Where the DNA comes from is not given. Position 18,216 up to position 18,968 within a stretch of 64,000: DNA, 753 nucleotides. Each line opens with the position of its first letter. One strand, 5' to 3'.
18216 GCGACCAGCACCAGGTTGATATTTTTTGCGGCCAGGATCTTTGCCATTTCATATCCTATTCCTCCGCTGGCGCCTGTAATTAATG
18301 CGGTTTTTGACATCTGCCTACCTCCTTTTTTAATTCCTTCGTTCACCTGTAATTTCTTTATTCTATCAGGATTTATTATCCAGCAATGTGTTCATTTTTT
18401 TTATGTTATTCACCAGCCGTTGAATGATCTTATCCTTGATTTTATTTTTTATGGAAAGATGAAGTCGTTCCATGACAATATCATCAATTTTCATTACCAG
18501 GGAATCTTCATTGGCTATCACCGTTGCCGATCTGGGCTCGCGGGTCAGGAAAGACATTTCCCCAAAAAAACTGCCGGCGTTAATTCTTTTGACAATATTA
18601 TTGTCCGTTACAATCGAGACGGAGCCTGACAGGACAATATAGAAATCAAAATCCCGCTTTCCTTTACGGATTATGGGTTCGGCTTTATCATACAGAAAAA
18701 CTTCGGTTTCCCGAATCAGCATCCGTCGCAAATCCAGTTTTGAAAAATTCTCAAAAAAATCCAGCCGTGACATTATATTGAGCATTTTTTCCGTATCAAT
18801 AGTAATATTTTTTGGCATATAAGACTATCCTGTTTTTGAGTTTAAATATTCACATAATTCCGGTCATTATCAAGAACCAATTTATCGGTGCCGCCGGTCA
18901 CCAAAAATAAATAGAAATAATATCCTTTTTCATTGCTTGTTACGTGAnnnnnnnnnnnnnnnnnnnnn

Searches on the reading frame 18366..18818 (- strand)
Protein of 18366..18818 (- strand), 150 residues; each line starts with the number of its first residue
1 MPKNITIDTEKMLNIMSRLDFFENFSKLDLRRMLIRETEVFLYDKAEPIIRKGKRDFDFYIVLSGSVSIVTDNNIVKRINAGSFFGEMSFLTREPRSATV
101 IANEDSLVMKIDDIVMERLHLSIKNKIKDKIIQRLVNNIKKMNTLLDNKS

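Call 76: search_protein_families(library=pfam, proteins=[window:18366-18818:-], max_evalue=0.00001)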
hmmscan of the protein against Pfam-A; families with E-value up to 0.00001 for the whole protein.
window:18366-18818:- (150 aa): 1 family
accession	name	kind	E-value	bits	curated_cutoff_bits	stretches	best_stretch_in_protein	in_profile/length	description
PF00027.35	cNMP_binding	-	8.5e-18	64.6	27.5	1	43-118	4-84/89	Cyclic nucleotide-binding domain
